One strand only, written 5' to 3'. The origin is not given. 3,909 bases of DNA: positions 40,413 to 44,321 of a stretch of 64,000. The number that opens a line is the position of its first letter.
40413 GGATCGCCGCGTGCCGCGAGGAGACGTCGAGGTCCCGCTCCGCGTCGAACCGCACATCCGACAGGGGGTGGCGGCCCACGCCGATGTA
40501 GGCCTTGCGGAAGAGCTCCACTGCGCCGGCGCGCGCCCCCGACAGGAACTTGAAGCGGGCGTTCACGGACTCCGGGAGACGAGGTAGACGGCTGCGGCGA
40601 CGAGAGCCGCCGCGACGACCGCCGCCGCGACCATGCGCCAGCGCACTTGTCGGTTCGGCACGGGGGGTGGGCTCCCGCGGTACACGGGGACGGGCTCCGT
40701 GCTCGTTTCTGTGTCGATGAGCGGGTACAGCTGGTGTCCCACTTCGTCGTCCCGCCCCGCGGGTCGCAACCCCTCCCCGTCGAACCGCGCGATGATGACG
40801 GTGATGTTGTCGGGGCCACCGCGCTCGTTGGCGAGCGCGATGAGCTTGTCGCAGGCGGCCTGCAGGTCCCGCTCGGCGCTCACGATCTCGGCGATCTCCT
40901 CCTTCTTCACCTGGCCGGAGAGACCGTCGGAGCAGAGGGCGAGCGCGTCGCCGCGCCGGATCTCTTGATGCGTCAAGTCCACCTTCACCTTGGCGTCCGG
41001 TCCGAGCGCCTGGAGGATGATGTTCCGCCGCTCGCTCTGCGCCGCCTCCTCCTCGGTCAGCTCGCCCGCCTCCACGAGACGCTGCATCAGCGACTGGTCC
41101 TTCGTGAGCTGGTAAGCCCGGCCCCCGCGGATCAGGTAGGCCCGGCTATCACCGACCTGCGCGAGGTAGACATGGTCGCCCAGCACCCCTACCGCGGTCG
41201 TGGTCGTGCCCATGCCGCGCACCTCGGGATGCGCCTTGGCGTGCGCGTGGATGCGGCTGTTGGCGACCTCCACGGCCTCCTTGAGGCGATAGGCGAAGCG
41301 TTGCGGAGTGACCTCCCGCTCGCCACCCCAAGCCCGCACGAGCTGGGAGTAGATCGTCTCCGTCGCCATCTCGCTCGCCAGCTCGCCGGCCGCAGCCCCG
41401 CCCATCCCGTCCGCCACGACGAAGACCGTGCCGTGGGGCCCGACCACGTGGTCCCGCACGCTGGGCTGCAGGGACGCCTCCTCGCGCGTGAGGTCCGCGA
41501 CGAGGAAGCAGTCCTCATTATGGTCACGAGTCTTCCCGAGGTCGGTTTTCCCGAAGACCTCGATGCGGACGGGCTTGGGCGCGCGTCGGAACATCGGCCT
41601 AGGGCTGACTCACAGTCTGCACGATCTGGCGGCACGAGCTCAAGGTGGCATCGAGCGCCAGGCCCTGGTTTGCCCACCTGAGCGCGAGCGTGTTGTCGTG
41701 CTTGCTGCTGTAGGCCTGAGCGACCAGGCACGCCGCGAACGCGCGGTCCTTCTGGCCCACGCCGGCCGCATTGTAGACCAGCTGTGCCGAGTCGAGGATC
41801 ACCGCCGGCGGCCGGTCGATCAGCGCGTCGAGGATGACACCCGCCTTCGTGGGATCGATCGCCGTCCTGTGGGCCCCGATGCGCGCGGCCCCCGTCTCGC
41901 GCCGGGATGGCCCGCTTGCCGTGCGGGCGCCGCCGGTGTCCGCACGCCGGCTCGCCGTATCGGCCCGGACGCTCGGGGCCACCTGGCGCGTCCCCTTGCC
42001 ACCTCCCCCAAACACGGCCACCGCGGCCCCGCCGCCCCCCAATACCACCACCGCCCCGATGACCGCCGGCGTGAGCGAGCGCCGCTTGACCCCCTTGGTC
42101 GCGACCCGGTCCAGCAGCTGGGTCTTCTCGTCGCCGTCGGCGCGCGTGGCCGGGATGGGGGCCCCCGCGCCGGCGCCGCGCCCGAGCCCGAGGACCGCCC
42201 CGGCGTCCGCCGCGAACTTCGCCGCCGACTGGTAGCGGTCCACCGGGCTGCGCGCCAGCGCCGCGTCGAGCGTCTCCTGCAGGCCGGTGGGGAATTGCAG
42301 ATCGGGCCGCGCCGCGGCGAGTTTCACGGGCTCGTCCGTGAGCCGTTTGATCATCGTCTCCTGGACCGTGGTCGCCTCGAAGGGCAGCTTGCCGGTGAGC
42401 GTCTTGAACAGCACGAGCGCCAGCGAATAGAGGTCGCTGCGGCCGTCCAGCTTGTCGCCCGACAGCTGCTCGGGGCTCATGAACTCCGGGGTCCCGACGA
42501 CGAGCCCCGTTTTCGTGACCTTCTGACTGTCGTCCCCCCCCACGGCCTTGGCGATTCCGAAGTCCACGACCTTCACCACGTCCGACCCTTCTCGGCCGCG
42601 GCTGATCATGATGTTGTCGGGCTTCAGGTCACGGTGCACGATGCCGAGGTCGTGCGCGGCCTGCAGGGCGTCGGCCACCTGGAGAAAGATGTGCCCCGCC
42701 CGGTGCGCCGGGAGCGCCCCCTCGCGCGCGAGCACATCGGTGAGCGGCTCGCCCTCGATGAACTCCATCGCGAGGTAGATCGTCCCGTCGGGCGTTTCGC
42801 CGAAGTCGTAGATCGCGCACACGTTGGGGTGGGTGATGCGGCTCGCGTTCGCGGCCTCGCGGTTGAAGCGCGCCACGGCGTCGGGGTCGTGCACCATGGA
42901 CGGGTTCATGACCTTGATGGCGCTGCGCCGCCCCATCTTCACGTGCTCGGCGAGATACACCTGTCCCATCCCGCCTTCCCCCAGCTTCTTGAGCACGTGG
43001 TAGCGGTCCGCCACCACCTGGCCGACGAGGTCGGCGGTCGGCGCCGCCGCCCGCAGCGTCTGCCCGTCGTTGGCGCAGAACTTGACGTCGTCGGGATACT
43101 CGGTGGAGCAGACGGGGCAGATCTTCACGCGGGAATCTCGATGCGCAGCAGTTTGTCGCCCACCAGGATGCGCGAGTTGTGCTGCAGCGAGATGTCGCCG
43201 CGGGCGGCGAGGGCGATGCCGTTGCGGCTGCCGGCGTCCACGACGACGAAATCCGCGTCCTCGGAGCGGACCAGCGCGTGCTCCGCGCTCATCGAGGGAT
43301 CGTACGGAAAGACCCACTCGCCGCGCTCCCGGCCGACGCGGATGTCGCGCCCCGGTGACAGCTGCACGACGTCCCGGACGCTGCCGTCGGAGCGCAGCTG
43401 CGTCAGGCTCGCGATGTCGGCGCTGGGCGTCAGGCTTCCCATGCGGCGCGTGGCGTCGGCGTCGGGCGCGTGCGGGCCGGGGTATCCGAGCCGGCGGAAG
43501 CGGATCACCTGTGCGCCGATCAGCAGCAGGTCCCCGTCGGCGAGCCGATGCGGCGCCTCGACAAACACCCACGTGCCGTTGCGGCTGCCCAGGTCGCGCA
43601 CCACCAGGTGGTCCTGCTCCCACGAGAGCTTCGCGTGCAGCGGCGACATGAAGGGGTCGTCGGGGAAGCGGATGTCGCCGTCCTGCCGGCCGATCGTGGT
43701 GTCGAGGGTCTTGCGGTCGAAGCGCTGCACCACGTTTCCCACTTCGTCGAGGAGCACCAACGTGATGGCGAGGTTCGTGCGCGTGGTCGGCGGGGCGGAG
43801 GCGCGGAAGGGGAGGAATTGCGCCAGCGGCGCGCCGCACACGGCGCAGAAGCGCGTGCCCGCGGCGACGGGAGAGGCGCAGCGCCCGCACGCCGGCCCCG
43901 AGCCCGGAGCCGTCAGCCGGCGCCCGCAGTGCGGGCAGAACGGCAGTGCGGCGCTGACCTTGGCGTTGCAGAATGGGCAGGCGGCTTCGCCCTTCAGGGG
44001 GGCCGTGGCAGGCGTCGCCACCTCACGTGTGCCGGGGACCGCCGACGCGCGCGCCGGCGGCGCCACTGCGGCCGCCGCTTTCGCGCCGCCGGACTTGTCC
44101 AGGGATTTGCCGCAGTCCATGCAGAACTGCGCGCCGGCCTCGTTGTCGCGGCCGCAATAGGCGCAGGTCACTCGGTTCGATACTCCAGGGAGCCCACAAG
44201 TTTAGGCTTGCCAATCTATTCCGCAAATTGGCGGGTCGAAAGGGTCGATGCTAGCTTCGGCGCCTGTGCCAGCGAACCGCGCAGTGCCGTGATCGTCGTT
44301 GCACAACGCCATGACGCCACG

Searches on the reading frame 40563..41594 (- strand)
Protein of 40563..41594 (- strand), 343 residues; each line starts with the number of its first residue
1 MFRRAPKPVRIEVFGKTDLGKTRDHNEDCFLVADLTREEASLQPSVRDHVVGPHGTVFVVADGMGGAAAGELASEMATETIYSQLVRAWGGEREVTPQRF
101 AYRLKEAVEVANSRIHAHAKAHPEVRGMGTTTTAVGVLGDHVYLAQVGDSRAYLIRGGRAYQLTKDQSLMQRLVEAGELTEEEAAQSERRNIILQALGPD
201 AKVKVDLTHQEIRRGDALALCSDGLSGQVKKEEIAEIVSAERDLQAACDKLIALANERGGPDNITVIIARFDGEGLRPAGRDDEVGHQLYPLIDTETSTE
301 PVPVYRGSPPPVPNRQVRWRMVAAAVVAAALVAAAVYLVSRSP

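Call 4: search_protein_families(library=pfam, proteins=[window:40563-41594:-], max_evalue=1)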
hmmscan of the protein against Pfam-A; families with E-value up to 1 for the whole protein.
window:40563-41594:- (343 aa): 3 families
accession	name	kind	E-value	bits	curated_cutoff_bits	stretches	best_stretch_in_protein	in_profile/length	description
PF13672.11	PP2C_2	-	8.8e-17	61.8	24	1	49-233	18-182/209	Protein phosphatase 2C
PF00481.26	PP2C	-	9.8e-15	55.3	20.3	2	56-168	35-141/255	Protein phosphatase 2C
PF07228.17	SpoIIE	-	1.4e-06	28.9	25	1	54-271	3-191/192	Stage II sporulation protein E (SpoIIE)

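Call 10: search_protein_families(library=ncbifam, proteins=[window:40563-41594:-], max_evalue=0.1)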
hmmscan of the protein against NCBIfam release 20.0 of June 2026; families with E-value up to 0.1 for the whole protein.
window:40563-41594:- (343 aa): 3 families
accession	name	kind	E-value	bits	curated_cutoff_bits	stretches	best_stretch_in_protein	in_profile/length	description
NF033484.1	Stp1_PP2C_phos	equivalog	9.9e-73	244.5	230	1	16-269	1-231/232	Stp1/IreP family PP2C-type Ser/Thr phosphatase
NF011149.0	PRK14559.1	equivalog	2.4e-41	142.2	374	1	9-271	370-631/642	serine/threonine phosphatase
TIGR02865.1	spore_II_E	equivalog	0.0036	15.4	490.8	1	201-271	683-763/764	stage II sporulation protein E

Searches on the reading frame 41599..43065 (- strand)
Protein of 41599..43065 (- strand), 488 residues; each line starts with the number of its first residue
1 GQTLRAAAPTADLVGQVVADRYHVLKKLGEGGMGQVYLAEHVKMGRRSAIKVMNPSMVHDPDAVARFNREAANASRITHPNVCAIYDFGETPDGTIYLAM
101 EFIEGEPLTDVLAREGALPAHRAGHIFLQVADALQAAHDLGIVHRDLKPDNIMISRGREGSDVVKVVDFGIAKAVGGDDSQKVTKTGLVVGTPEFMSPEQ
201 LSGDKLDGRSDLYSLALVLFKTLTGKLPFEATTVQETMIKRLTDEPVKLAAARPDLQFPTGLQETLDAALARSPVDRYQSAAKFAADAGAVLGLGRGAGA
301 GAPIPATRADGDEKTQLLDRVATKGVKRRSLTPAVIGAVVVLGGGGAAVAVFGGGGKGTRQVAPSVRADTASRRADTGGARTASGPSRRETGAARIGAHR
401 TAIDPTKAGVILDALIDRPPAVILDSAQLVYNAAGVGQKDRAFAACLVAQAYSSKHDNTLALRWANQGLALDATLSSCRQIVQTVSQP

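Call 9: search_protein_families(library=pfam, proteins=[window:41599-43065:-], max_evalue=0.1)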
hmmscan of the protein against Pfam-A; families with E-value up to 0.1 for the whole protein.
window:41599-43065:- (488 aa): 8 families
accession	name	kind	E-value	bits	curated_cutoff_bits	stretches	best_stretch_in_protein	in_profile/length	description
PF00069.31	Pkinase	-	1.3e-49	169.5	31.7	1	22-250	1-220/263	Protein kinase domain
PF07714.23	PK_Tyr_Ser-Thr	-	6.7e-29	101.4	23.1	1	24-245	3-220/258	Protein tyrosine and serine/threonine kinase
PF01636.29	APH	-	7.4e-08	32.9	23.2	2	131-172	155-197/239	Phosphotransferase enzyme family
PF17667.7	Pkinase_fungal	-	7.1e-07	28.7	24.1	1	135-220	300-384/387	Fungal protein kinase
PF03109.22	ABC1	-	1e-05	25.3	22.9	1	95-184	142-226/244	ABC1 atypical kinase-like domain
PF06293.20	Kdo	-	0.002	18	21.3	1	106-169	103-166/207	Lipopolysaccharide kinase (Kdo/WaaP) family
PF12330.14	Haspin_kinase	-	0.0056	16.2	25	1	81-183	174-262/364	Haspin like kinase domain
PF19974.5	TCAD9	-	0.019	14.6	40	1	119-169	273-321/429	Ternary complex associated domain 9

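Call 10: search_protein_families(library=ncbifam, proteins=[window:41599-43065:-], max_evalue=0.1)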
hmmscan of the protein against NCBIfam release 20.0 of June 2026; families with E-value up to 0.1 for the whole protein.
window:41599-43065:- (488 aa): 20 families
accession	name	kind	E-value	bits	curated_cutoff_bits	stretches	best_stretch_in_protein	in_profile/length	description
NF033483.0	PknB_PASTA_kin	equivalog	1.1e-90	305.3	450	1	15-328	2-301/563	Stk1 family PASTA domain-containing Ser/Thr kinase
NF052427.1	StpK7MSMEG_1200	equivalog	2.1e-58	198.3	900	1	21-374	8-339/601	serine/threonine protein kinase StpK7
TIGR03903.1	TOMM_kin_cyc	equivalog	1.1e-57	195.8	705.75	1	45-293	3-254/1267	TOMM system kinase/cyclase fusion protein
NF047741.1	antiphage_MADS6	equivalog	2.5e-47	161.7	460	2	126-300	304-469/612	methylation-associated defense system protein kinase MAD6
NF009651.0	PRK13184.1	equivalog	1.7e-39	135.5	839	1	20-286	2-285/932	serine/threonine-protein kinase PknD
NF053615.1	SerThrKinAfsKStmc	equivalog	1.6e-33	116.4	1300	1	22-246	15-230/809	protein serine/threonine kinase AfsK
NF033442.0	BREX_PglW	equivalog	1.2e-25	89.5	990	1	8-283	500-761/1391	BREX system serine/threonine kinase PglW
NF038150.1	lanthi_synth_IV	equivalog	2.7e-25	88.9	650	1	15-298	184-460/851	class IV lanthionine synthetase LanL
NF038151.1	lanthi_synth_III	equivalog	6.2e-18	64.6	575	1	21-224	221-424/833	class III lanthionine synthetase LanKC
NF058632.1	SerThrKinPrkT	equivalog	3.6e-15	55.8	280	1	10-170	11-163/322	serine/threonine protein kinase PrkT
NF043056.1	T4SS_LegK1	equivalog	1.4e-09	37.1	550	1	95-219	153-280/516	Dot/Icm T4SS effector kinase LegK1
TIGR03724.2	arch_bud32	equivalog_domain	7.1e-08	32.2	125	1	84-175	59-134/193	KEOPS complex kinase/ATPase Bud32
NF011463.0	PRK14879.1-4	equivalog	3.5e-07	29.9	188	1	31-173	26-161/237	Kae1-associated kinase Bud32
NF007174.0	PRK09605.1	equivalog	1.5e-05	23.7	447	1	77-174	393-475/535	bifunctional N(6)-L-threonylcarbamoyladenine synthase/serine/threonine protein kinase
NF011464.0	PRK14879.1-7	equivalog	3.2e-05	23.8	246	1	93-173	78-150/221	Kae1-associated kinase Bud32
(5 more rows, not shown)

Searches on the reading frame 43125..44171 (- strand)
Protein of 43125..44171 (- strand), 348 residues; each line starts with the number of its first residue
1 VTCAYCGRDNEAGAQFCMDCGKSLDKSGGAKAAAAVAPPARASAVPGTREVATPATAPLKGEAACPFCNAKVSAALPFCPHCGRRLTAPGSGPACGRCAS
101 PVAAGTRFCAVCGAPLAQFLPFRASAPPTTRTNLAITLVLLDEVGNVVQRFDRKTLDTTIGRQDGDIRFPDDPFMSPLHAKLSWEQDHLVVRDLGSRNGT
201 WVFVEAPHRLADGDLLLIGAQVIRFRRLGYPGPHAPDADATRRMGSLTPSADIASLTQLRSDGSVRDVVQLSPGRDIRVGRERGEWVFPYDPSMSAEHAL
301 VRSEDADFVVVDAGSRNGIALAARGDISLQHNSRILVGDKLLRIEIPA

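Call 9: search_protein_families(library=pfam, proteins=[window:43125-44171:-], max_evalue=0.1)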
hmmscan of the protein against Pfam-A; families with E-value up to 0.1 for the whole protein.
window:43125-44171:- (348 aa): 11 families
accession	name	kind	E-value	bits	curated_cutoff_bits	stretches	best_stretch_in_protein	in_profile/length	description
PF00498.31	FHA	-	1.9e-21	76.7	20.7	2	158-219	1-67/67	FHA domain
PF12773.13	DZR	-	2.3e-15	56.9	27.3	2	3-83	1-45/45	Double zinc ribbon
PF13240.11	Zn_Ribbon_1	-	8e-13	48.2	25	3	3-24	2-23/23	zinc-ribbon domain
PF16697.10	Yop-YscD_cpl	-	5.1e-09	36.7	33.2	2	160-225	21-90/94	Inner membrane component of T3SS, cytoplasmic domain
PF13248.11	Zn_ribbon_3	-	8.1e-09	35.1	27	3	62-86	2-26/26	zinc-ribbon domain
PF18912.6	DZR_2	-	2.3e-08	34.2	27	1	64-112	9-55/56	Double zinc ribbon domain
PF24463.1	DUF7577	-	3.6e-07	30.1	28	1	2-24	4-26/27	Domain of unknown function (DUF7577)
PF24460.1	DUF7575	-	5.5e-07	29.3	28.5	2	61-86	2-27/28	Domain of unknown function (DUF7575)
PF17032.10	Zn_ribbon_15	-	2e-05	25.7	28.9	1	60-83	50-73/73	zinc-ribbon family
PF07191.17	Zn_ribbon_6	-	0.0009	19.6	25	0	60-87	14-40/67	Double zinc ribbon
PF10571.15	UPF0547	-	0.0024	18.4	29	1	65-83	3-21/26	Uncharacterised protein family UPF0547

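Call 10: search_protein_families(library=ncbifam, proteins=[window:43125-44171:-], max_evalue=0.1)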
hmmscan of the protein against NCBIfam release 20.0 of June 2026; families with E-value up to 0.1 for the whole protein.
window:43125-44171:- (348 aa): 5 families
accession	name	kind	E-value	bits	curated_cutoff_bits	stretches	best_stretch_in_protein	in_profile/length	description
NF049868.1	FhaB_Rv0019c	equivalog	3.7e-14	53.1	125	2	155-224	85-157/158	FHA domain-containing protein FhaB/FipA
NF041660.2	oxygluDhInhib_OdhI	equivalog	9e-10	38.5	200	2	138-220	38-122/130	oxoglutarate dehydrogenase inhibitor Odhl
TIGR03354.1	VI_FHA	hypoth_equivalog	1.2e-07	31.9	120.25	2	151-242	21-112/420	type VI secretion system-associated FHA domain protein TagH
NF011149.0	PRK14559.1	equivalog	0.00072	18.4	374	0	65-119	4-54/642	serine/threonine phosphatase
NF045510.1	4Cys_prefix_kin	domain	0.0091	16.2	24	0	100-116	9-26/26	4-Cys prefix domain-containing protein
